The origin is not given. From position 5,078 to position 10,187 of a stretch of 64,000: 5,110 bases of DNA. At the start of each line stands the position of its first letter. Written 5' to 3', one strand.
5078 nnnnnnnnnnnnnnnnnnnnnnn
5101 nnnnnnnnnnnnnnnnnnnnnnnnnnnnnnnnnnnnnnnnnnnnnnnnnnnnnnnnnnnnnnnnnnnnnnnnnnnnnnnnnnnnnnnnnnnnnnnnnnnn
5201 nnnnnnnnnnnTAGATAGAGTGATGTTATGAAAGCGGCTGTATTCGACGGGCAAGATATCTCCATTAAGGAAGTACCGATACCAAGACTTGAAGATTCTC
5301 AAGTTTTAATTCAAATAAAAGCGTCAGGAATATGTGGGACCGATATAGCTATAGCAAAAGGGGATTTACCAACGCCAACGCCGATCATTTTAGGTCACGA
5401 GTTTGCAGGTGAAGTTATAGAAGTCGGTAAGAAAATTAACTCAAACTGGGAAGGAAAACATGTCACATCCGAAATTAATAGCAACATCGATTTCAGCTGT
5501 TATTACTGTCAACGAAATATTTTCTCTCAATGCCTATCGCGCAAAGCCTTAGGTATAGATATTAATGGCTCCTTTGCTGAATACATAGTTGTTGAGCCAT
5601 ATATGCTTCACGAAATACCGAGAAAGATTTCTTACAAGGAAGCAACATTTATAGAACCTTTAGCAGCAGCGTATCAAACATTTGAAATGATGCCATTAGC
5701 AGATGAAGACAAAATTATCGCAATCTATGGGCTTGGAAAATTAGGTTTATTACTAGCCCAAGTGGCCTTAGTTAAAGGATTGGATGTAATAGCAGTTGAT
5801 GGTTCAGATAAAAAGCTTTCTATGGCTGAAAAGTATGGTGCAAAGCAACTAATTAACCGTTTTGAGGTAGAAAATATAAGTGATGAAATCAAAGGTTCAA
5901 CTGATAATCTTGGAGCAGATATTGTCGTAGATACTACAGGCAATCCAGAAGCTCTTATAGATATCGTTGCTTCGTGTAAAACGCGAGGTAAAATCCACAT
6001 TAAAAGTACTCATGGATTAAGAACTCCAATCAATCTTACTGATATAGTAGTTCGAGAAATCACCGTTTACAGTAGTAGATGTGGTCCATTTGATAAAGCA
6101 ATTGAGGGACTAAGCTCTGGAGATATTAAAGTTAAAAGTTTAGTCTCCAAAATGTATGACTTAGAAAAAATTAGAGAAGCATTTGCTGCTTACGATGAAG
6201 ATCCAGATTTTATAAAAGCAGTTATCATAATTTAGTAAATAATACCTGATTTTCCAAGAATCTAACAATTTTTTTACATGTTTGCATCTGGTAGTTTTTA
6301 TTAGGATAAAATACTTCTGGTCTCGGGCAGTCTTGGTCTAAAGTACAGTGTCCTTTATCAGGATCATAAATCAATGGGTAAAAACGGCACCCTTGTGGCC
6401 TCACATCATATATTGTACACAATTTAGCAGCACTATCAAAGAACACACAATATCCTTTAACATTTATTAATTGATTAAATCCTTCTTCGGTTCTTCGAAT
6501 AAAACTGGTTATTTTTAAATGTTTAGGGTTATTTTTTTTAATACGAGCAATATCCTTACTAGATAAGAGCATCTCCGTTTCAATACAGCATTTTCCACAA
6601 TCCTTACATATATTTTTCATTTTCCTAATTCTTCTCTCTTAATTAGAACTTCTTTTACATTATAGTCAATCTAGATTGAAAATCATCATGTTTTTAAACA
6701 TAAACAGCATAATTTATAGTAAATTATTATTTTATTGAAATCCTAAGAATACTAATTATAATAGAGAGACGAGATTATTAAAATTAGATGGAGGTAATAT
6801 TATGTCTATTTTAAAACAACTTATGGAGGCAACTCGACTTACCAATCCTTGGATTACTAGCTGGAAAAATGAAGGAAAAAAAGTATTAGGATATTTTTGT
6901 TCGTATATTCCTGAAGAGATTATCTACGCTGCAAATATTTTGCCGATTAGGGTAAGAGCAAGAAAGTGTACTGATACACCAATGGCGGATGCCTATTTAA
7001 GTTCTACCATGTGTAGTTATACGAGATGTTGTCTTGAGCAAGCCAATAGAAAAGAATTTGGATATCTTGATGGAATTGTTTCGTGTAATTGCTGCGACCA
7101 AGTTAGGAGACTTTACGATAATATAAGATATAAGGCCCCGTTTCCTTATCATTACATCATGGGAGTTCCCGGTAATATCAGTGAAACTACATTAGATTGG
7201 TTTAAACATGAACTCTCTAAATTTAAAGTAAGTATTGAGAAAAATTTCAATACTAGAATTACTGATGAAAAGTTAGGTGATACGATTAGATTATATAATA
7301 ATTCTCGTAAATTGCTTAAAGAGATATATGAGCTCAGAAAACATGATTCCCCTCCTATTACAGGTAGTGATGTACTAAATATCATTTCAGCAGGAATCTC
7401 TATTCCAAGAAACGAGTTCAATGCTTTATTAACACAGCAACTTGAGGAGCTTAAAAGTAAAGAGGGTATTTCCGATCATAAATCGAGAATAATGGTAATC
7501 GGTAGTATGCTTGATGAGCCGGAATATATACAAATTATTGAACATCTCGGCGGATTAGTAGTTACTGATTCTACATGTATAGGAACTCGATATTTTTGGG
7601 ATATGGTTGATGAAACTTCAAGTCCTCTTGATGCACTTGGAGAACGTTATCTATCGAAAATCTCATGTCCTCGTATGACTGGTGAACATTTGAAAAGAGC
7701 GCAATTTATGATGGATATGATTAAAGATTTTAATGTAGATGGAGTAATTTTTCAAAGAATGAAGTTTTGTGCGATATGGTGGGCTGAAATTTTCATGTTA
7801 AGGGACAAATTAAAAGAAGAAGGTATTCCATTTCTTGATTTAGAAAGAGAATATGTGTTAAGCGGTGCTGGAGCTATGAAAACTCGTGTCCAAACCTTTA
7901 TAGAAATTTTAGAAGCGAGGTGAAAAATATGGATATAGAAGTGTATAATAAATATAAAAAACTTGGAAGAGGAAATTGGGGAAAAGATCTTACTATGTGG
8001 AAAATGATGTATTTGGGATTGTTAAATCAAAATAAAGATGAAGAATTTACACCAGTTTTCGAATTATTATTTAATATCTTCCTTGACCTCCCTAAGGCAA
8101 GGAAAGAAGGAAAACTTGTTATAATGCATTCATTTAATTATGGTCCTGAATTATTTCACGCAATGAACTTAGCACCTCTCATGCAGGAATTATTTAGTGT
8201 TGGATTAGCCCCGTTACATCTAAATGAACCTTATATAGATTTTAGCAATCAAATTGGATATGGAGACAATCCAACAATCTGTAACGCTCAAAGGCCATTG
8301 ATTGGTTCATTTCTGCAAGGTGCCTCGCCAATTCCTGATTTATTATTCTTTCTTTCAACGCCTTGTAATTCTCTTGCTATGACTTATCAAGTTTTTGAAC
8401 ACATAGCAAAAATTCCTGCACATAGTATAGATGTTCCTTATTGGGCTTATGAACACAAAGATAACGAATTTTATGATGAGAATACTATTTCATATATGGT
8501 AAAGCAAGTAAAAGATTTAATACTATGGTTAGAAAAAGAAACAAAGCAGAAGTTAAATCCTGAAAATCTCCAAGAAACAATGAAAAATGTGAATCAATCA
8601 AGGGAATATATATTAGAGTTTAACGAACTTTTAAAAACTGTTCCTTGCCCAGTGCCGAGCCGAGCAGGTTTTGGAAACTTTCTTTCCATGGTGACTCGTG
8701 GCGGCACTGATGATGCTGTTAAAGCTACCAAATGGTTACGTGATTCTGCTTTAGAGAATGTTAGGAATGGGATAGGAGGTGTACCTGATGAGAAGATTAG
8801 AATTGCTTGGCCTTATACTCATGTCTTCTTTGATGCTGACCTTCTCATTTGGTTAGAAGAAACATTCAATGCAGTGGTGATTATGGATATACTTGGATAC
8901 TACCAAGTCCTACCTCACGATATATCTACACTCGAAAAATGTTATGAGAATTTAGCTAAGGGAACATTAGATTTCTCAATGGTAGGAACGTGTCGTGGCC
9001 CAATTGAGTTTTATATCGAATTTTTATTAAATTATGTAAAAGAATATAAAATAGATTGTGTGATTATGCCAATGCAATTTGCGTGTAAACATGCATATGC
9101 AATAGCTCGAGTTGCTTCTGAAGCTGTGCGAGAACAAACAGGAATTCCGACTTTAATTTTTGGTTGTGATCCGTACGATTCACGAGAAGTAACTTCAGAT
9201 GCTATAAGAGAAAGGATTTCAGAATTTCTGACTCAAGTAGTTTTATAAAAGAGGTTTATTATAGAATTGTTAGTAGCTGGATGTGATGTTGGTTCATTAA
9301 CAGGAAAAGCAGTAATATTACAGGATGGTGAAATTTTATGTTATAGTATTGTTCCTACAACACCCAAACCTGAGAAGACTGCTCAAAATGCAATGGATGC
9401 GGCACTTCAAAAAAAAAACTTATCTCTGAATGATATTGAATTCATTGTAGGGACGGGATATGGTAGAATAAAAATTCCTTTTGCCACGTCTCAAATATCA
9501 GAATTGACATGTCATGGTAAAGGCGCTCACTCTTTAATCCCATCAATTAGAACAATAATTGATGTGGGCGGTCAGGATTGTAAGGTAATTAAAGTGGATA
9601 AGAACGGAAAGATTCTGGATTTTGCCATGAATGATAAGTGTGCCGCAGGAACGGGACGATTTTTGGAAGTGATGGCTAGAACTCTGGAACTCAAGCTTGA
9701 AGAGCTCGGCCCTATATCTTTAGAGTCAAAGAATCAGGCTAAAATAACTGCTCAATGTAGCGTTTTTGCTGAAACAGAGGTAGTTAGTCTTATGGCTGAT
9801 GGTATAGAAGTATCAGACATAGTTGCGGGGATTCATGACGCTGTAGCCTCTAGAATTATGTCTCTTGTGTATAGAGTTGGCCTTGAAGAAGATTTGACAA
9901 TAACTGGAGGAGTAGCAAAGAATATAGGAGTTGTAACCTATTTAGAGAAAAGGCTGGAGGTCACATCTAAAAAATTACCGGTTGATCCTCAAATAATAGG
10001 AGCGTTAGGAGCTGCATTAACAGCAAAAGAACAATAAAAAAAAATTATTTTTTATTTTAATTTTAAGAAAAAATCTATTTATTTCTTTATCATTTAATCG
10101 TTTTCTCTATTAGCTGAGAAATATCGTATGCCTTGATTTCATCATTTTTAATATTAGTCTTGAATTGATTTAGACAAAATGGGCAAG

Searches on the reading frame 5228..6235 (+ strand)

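Call 64: search_protein_families(library=pfam, proteins=[window:5228-6235:+], max_evalue=0.00001)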
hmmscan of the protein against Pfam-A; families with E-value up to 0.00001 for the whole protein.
window:5228-6235:+ (335 aa): 3 families
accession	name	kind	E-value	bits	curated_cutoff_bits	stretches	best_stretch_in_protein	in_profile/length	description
PF08240.17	ADH_N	-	1.3e-25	90.1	23.5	1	23-131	2-103/104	Alcohol dehydrogenase GroES-like domain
PF00107.32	ADH_zinc_N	-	4.5e-22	78.8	31.8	1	172-287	2-116/129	Zinc-binding dehydrogenase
PF16912.11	Glu_dehyd_C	-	5.4e-07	29.7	34.9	1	162-333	32-209/211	Glucose dehydrogenase C-terminus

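Call 71: search_protein_families(library=ncbifam, proteins=[window:5228-6235:+], max_evalue=0.00001)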
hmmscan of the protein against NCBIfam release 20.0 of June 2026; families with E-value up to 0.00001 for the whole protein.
window:5228-6235:+ (335 aa): 23 families
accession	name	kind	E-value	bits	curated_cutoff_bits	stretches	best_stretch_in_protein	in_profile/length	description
NF041097.1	keto_inos_dh_IolM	equivalog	4.3e-50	170.5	450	1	4-325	33-380/389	scyllo-inosose 3-dehydrogenase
NF003808.0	PRK05396.1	equivalog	1.5e-48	165.4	380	1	9-321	11-327/341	L-threonine 3-dehydrogenase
TIGR00692.1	tdh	equivalog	8.3e-48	163.1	458.35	1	10-321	10-327/340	L-threonine 3-dehydrogenase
NF007489.0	PRK10083.1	equivalog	2.2e-39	135.4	376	1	8-327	9-328/339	Zn-dependent oxidoreductase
NF010344.0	PRK13771.1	subfamily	7e-36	123.9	349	1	1-325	1-323/334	putative alcohol dehydrogenase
NF007642.0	PRK10309.1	equivalog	1.4e-35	123.2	550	1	1-248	1-248/347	galactitol-1-phosphate 5-dehydrogenase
NF041172.1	AcrlCoa_red_Thmprot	equivalog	6.2e-32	110.8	500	1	1-324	1-323/334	acryloyl-CoA reductase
NF006940.0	PRK09422.1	equivalog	1e-31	110.2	344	1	1-320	1-320/338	alcohol dehydrogenase AdhP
NF007375.0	PRK09880.1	equivalog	3.8e-29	101.5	469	1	9-321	14-329/344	L-idonate 5-dehydrogenase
TIGR03366.1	HpnZ_proposed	hypoth_equivalog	4.9e-26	91.7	328.1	1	19-263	1-256/315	putative phosphonate catabolism associated alcohol dehydrogenase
TIGR02824.1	quinone_pig3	subfamily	5.4e-26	91.4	296.8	2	113-284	91-263/325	putative NAD(P)H quinone oxidoreductase, PIG3 family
TIGR03451.1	mycoS_dep_FDH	equivalog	1e-25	90.3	512.9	2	160-324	176-348/358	S-(hydroxymethyl)mycothiol dehydrogenase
TIGR03989.1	Rxyl_3153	subfamily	1.5e-25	90.3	440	2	4-100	5-103/370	NDMA-dependent alcohol dehydrogenase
NF047908.1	AldhRedAhr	equivalog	1e-23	83.8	470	1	6-320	11-320/335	NADPH-dependent aldehyde reductase Ahr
TIGR02818.1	adh_III_F_hyde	equivalog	1.1e-21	77.3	543.95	2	115-333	139-366/368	S-(hydroxymethyl)glutathione dehydrogenase/class III alcohol dehydrogenase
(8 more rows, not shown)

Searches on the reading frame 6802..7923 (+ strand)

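Call 64: search_protein_families(library=pfam, proteins=[window:6802-7923:+], max_evalue=0.00001)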
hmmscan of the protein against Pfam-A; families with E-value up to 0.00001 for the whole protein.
window:6802-7923:+ (373 aa): 1 family
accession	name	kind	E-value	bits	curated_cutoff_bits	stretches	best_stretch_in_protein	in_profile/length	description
PF06050.19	HGD-D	-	3.6e-100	336.3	28.4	1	33-370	1-342/342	2-hydroxyglutaryl-CoA dehydratase, D-component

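Call 71: search_protein_families(library=ncbifam, proteins=[window:6802-7923:+], max_evalue=0.00001)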
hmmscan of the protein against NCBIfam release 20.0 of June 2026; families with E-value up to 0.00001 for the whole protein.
window:6802-7923:+ (373 aa): 5 families
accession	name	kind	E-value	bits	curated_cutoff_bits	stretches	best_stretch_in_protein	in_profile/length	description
NF040772.1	double_cubane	equivalog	8.8e-71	238.9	350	1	19-370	13-372/372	double-cubane-cluster-containing anaerobic reductase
TIGR03190.1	benz_CoA_bzdN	equivalog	3e-50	171.1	453.8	1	19-370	19-371/377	benzoyl-CoA reductase, bzd-type, subunit N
NF052456.1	HyiscapDhHadC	equivalog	2.9e-47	161.4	700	1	3-370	4-372/372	(R)-2-hydroxyisocaproyl-CoA dehydratase subunit beta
TIGR02263.1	benz_CoA_red_C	equivalog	1.9e-42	145.6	421.15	1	21-347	23-357/380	benzoyl-CoA reductase subunit C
NF052455.1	HyiscapDhHadB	equivalog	2e-10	39.9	750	1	66-372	76-396/398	(R)-2-hydroxyisocaproyl-CoA dehydratase subunit alpha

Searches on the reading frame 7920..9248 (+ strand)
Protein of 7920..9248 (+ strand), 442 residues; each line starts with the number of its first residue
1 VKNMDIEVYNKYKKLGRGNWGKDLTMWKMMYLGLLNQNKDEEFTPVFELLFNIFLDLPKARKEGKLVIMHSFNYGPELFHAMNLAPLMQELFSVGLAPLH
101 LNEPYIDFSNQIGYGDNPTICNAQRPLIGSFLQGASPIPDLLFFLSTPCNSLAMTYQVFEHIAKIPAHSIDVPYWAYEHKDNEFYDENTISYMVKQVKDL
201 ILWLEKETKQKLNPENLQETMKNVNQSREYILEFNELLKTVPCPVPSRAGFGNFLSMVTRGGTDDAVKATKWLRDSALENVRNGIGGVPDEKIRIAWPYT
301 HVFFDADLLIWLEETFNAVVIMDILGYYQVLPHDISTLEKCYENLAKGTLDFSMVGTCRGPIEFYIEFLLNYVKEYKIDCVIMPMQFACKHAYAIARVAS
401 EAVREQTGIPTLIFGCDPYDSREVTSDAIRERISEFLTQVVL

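Call 64: search_protein_families(library=pfam, proteins=[window:7920-9248:+], max_evalue=0.00001)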
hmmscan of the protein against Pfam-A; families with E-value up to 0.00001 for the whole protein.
window:7920-9248:+ (442 aa): 1 family
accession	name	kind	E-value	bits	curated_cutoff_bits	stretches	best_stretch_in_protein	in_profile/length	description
PF06050.19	HGD-D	-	6.9e-49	167.7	28.4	1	76-437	6-339/342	2-hydroxyglutaryl-CoA dehydratase, D-component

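Call 71: search_protein_families(library=ncbifam, proteins=[window:7920-9248:+], max_evalue=0.00001)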
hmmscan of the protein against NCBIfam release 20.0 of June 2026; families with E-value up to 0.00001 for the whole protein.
window:7920-9248:+ (442 aa): 4 families
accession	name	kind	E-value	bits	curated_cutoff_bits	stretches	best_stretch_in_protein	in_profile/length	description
TIGR03191.1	benz_CoA_bzdO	equivalog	5.1e-15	55.6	448.6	1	131-322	104-288/430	benzoyl-CoA reductase, bzd-type, subunit O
NF052455.1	HyiscapDhHadB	equivalog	1.6e-13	50.1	750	1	46-435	8-389/398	(R)-2-hydroxyisocaproyl-CoA dehydratase subunit alpha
NF040772.1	double_cubane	equivalog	3.3e-13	49.4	350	1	186-437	122-369/372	double-cubane-cluster-containing anaerobic reductase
TIGR02260.1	benz_CoA_red_B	equivalog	7.8e-12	44.6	486.55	1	137-437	108-410/413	benzoyl-CoA reductase subunit B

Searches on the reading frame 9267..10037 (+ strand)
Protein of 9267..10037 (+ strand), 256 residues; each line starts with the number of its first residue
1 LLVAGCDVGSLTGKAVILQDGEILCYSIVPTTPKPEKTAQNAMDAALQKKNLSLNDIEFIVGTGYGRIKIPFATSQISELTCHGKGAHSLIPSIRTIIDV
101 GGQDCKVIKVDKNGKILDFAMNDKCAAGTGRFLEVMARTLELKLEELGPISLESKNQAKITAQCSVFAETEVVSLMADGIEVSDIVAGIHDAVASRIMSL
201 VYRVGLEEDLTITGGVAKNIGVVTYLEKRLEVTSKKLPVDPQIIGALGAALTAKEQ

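Call 64: search_protein_families(library=pfam, proteins=[window:9267-10037:+], max_evalue=0.00001)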
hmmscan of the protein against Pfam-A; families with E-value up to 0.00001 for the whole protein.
window:9267-10037:+ (256 aa): 1 family
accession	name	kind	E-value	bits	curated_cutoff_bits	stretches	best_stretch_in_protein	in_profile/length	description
PF01869.26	BcrAD_BadFG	-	1e-60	206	31.5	1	5-253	2-271/271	BadF/BadG/BcrA/BcrD ATPase family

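Call 71: search_protein_families(library=ncbifam, proteins=[window:9267-10037:+], max_evalue=0.00001)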
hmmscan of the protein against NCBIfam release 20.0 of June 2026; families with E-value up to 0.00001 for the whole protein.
window:9267-10037:+ (256 aa): 5 families
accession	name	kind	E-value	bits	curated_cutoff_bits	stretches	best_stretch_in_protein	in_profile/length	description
TIGR00241.1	CoA_E_activ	domain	2e-80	269.9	125.4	1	3-251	2-247/248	acyl-CoA dehydratase activase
TIGR03192.1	benz_CoA_bzdQ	equivalog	1.3e-66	225.1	380.2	1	2-252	33-285/293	benzoyl-CoA reductase, bzd-type, subunit Q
TIGR02259.1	benz_CoA_red_A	equivalog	7.2e-53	179.9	578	1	52-250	226-429/432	benzoyl-CoA reductase subunit A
TIGR02261.1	benz_CoA_red_D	equivalog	5.2e-38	130.7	312.85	1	34-251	39-260/262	benzoyl-CoA reductase subunit D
TIGR03286.1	methan_mark_15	hypoth_equivalog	1.9e-35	122.7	455.75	1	2-253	145-401/404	methanogenesis marker 15 protein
